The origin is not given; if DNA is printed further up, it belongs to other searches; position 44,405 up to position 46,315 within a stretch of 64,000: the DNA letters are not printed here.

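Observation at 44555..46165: Second CHAD protein fused to a SixA-type histidine phosphatase, with an acid-free poly-basic N-terminal tail, next to ppx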

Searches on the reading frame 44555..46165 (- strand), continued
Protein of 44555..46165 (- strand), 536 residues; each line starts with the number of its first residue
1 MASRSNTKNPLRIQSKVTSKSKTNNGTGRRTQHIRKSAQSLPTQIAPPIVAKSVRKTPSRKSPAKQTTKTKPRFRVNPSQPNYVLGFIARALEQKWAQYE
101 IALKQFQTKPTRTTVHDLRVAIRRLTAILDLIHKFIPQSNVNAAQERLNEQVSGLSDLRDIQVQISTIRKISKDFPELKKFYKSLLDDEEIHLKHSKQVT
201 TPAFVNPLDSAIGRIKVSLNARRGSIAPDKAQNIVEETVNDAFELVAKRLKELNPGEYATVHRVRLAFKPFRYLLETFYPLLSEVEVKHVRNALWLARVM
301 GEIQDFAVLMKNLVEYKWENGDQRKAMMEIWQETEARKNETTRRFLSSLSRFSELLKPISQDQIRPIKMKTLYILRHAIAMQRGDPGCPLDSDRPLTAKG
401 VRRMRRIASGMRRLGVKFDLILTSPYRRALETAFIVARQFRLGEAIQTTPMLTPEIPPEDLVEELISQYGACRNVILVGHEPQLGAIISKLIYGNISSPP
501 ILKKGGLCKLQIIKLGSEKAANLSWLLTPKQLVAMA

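Call 28: search_solved_structures(query=A1, max_evalue=0.01, show_alignments=2)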
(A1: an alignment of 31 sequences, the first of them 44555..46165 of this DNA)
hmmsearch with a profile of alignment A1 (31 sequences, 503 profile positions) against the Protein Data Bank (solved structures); distinct sequences matched with E-value up to 0.01: 32.
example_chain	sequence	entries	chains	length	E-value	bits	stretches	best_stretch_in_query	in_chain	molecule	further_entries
3f2i_A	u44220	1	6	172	3.9e-24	88.3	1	337-499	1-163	Alr0221 protein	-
6qv7_A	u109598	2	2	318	2e-17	66.1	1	73-281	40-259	Uncharacterized protein | CHAD domain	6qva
3e0s_A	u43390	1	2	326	2.2e-17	66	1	73-281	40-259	uncharacterized protein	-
6qv5_A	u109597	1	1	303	5.5e-16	61.4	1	75-292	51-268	CHAD domain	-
1ujb_A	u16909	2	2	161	1.5e-13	53.3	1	337-499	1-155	Phosphohistidine phosphatase sixA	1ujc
2rfl_A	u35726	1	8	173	1.6e-08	36.7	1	337-459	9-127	Putative phosphohistidine phosphatase SixA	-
2yn2_A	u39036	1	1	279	1.3e-07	33.8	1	330-400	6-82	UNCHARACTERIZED PROTEIN YNL108C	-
6nru_A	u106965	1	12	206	7.2e-07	31.3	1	335-404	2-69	CobC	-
6e4b_A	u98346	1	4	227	9.7e-07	30.9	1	333-404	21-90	Adenosylcobalamin/alpha-ribazole phosphatase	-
4hbz_A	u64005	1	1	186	3.3e-05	25.8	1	331-452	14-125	Putative phosphohistidine phosphatase, SixA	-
1ebb_A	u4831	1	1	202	4.5e-05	25.4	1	337-403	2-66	PHOSPHATASE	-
2yn0_A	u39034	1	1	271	4.6e-05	25.3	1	337-405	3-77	TRANSCRIPTION FACTOR TAU 55 KDA SUBUNIT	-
1h2e_A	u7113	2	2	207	4.7e-05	25.3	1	337-403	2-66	PHOSPHATASE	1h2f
9mmh_A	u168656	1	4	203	9.1e-05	24.4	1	337-404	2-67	Phosphoglycerate mutase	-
6yj6_C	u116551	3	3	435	9.7e-05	24.3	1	337-405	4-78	Transcription factor tau 55 kDa subunit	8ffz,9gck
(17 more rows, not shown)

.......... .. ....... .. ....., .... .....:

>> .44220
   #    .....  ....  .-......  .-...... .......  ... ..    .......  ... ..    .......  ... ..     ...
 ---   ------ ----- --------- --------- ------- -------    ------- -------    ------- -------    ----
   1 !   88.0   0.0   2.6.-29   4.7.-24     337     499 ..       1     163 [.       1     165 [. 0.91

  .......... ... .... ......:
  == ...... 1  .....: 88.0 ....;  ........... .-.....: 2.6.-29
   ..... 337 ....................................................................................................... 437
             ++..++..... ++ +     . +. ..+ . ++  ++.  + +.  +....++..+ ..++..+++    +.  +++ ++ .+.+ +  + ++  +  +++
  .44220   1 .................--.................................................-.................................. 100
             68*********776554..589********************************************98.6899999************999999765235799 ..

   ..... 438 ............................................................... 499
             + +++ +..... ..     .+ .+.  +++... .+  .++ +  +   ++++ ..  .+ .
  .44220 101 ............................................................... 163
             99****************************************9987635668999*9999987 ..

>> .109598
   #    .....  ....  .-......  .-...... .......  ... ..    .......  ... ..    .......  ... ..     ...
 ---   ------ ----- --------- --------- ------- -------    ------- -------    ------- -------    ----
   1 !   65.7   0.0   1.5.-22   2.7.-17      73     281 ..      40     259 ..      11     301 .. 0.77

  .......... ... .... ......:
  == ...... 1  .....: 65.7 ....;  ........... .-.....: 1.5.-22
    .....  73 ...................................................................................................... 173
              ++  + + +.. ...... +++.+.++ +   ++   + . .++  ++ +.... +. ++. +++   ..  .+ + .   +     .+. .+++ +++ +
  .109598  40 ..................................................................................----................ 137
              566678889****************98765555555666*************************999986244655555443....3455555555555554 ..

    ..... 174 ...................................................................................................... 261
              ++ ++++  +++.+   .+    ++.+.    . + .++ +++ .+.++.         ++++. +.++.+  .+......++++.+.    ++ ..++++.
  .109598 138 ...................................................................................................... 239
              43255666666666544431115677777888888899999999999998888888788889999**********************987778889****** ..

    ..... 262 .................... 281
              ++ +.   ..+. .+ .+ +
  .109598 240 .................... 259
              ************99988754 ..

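Call 38: predict_structure(alignment_id=A1)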
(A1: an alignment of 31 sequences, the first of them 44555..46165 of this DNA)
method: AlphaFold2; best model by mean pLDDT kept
length: 536 residues; sequences in the alignment: 31
mean_pLDDT: 83.8   pTM: 0.78
mean pLDDT of the five models: 83.8, 81.9, 81.8, 80.8, 80.6
residues with pLDDT >= 90: 362; 70-90: 83; 50-70: 19; < 50: 72
segments of 3 or more residues with pLDDT < 50: 1-6, 8-73
pLDDT, mean of each block of 10 residues (from residue 1): 38 38 36 34 34 36 38 52 87 97 96 96 96 90 95 94 94 91 96 95 94 93 86 95 94 86 94 95 92 95 95 93 91 95 93 86 69 93 73 89 96 95 95 96 94 92 91 94 93 82 95 85 96 94
secondary structure, 60 per line:
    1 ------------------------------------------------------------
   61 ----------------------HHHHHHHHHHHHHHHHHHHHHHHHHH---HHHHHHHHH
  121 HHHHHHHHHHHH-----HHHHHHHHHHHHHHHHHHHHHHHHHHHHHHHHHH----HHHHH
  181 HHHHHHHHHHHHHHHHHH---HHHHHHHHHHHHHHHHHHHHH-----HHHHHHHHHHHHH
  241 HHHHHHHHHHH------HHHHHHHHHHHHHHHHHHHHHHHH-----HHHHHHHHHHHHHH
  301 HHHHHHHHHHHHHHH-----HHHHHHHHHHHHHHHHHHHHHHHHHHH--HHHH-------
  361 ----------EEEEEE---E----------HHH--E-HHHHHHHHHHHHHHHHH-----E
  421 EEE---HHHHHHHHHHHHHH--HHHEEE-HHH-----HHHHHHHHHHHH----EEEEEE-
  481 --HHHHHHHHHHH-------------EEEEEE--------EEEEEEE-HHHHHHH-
elements in order: H83-108 H112-132 H138-171 H176-198 H202-222 H228-251 H258-281 H287-315 H321-347 H350-353 E371-376 H398-414 E420-423 H427-440 E446-448 H458-469 E474-479 H483-493 E507-512 E521-527 H529-535

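Call 41: fold_search(model_id=the predicted structure, library=pdb)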
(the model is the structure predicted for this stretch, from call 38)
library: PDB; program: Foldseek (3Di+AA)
matches with E <= 10: 802; with E <= 0.001: 157
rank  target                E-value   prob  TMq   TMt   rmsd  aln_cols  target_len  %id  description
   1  3f2i_D                2.5e-09  1.00  0.28  0.87   1.9       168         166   28  Crystal structure of the alr0221 protein from Nostoc, Northeast Structural Genomics Consortium Target NsR422. (released 2008-11-18)
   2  3f2i_E                2.6e-09  1.00  0.28  0.88   2.1       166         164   29  Crystal structure of the alr0221 protein from Nostoc, Northeast Structural Genomics Consortium Target NsR422. (released 2008-11-18)
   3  3f2i_A                3.0e-09  1.00  0.27  0.87   2.2       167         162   29  Crystal structure of the alr0221 protein from Nostoc, Northeast Structural Genomics Consortium Target NsR422. (released 2008-11-18)
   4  3f2i_C                3.3e-09  1.00  0.28  0.89   2.0       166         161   29  Crystal structure of the alr0221 protein from Nostoc, Northeast Structural Genomics Consortium Target NsR422. (released 2008-11-18)
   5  3f2i_F                3.9e-09  1.00  0.27  0.82   2.4       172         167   27  Crystal structure of the alr0221 protein from Nostoc, Northeast Structural Genomics Consortium Target NsR422. (released 2008-11-18)
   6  3f2i_B                4.7e-09  1.00  0.27  0.86   2.0       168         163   28  Crystal structure of the alr0221 protein from Nostoc, Northeast Structural Genomics Consortium Target NsR422. (released 2008-11-18)
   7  1ujb                  3.9e-07  1.00  0.27  0.87   2.6       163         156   24  Structure of the protein histidine phosphatase SixA (released 2005-01-25)
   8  2rfl_E                3.0e-06  1.00  0.24  0.76   3.8       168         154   26  Crystal structure of the putative phosphohistidine phosphatase SixA from Agrobacterium tumefaciens (released 2007-10-23)
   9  2rfl_G                4.9e-06  1.00  0.25  0.79   2.8       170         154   26  Crystal structure of the putative phosphohistidine phosphatase SixA from Agrobacterium tumefaciens (released 2007-10-23)
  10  4hbz                  4.9e-06  1.00  0.26  0.75   3.8       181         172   21  The Structure of Putative Phosphohistidine Phosphatase SixA from Nakamurella multipartitia. (released 2012-10-17)
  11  6qva                  5.3e-06  1.00  0.42  0.68   4.4       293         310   20  Crystal structure of a CHAD domain from Chlorobium tepidum in complex with inorganic polyphosphate (released 2019-05-29)
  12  6qv5                  6.9e-06  1.00  0.35  0.60   6.9       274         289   17  Crystal structure of the CHAD domain from the plant Ricinus communis (released 2019-05-29)
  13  6e4b_A                1.0e-05  1.00  0.24  0.60   4.3       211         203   20  The crystal structure of a putative alpha-ribazole-5'-P phosphatase from Escherichia coli str. K-12 substr. MG1655 (released 2018-09-12)
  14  2rfl_C                1.2e-05  1.00  0.25  0.84   2.6       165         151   24  Crystal structure of the putative phosphohistidine phosphatase SixA from Agrobacterium tumefaciens (released 2007-10-23)
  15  3e0s_A                1.2e-05  1.00  0.41  0.70   4.3       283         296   20  Crystal structure of an uncharacterized protein from Chlorobium tepidum (released 2008-08-26)
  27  3e0s_B                3.0e-05  1.00  0.40  0.68   4.1       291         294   22  Crystal structure of an uncharacterized protein from Chlorobium tepidum (released 2008-08-26)
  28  6qv7                  3.2e-05  1.00  0.41  0.66   4.2       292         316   20  Crystal structure of a CHAD domain from Chlorobium tepidum (released 2019-05-29)
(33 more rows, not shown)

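Call 47: search_protein_families(library=pfam, proteins=[L003:3438-5849:+, L003:7698-9356:+, L012:4730-6142:+], max_evalue=0.001)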
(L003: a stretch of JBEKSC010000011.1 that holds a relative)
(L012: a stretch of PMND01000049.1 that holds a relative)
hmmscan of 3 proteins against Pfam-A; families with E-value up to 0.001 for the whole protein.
L003:3438-5849:+ (803 aa): 5 families
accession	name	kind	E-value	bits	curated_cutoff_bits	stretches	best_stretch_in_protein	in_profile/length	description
PF05235.19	CHAD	-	2.2e-47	162.4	25.6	1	32-267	3-226/228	CHAD domain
PF12850.12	Metallophos_2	-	9.4e-26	91.1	27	1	341-527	3-150/154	Calcineurin-like phosphoesterase superfamily domain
PF21447.3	Ppx-GppA_III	-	7.2e-18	65.5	27.3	1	593-727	6-139/177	Ppx/GppA phosphatase, domain III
PF00149.33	Metallophos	-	4.4e-12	47.3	21.5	1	340-494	2-190/191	Calcineurin-like phosphoesterase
PF01966.28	HD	-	0.00047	20.9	22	0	606-706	4-99/116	HD domain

L003:7698-9356:+ (552 aa): 2 families
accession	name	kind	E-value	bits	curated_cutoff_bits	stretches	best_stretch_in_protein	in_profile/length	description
PF05235.19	CHAD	-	1.1e-21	78.3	25.6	1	124-326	18-226/228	CHAD domain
PF00300.27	His_Phos_1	-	1.5e-06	28.5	21.7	1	388-468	1-77/194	Histidine phosphatase superfamily (branch 1)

L012:4730-6142:+ (470 aa): 2 families
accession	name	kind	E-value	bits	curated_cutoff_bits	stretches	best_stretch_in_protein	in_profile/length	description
PF05235.19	CHAD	-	7.5e-25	88.7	25.6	1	26-229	2-224/228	CHAD domain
PF00300.27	His_Phos_1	-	1.1e-09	38.7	21.7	1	292-370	1-77/194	Histidine phosphatase superfamily (branch 1)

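Call 55: search_protein_representatives(protein=window:44555-46165:-)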
Query: 536 residues. Proteins with E-value up to 0.001 (for the whole library): 10766; up to 1e-10: 3354; up to 1e-30: 59. The best 150 are listed.
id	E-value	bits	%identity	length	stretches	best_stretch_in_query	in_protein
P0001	0.0e+00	1178.8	100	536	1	1-536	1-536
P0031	6.7e-133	460.4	48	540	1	54-536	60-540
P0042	8.4e-131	453.4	61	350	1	188-536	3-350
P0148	1.9e-112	392.9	92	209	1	1-208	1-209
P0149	2.3e-60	221.1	32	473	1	82-535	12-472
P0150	2.4e-56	207.8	36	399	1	12-373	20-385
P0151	4.8e-56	206.9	31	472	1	77-536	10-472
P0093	1.4e-53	198.8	33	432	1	112-536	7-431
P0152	3.0e-53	197.6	33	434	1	87-533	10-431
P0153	6.5e-53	196.5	36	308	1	106-387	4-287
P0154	2.7e-48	181.3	40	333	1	41-306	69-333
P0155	1.7e-46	175.4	32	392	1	158-535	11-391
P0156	1.1e-40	156.2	27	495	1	91-533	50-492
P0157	1.5e-40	155.8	29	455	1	94-533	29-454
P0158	5.5e-40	153.9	32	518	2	371-530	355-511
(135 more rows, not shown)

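Call 63: search_protein_families(library=pfam, proteins=[L006:6023-7408:+, L006:7318-7671:+, L006:7668-9446:+], max_evalue=0.001)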
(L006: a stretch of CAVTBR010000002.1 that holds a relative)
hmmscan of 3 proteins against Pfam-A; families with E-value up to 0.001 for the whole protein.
L006:6023-7408:+ (461 aa): 3 families
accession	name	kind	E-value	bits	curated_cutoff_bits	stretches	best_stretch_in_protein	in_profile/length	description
PF02223.23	Thymidylate_kin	-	7.1e-40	137.1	27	2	38-231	1-185/185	Thymidylate kinase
PF13401.12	AAA_22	-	0.00011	23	27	0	34-73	6-45/130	AAA domain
PF01712.25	dNK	-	0.00014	22.1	27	0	36-128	1-87/203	Deoxynucleoside kinase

L006:7318-7671:+ (117 aa): 0 families

L006:7668-9446:+ (592 aa): 2 families
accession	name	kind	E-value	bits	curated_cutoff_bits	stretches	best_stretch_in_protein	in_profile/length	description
PF05235.19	CHAD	-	4.7e-20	73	25.6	1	166-364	22-224/228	CHAD domain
PF00300.27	His_Phos_1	-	3.3e-09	37.1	21.7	1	428-503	1-72/194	Histidine phosphatase superfamily (branch 1)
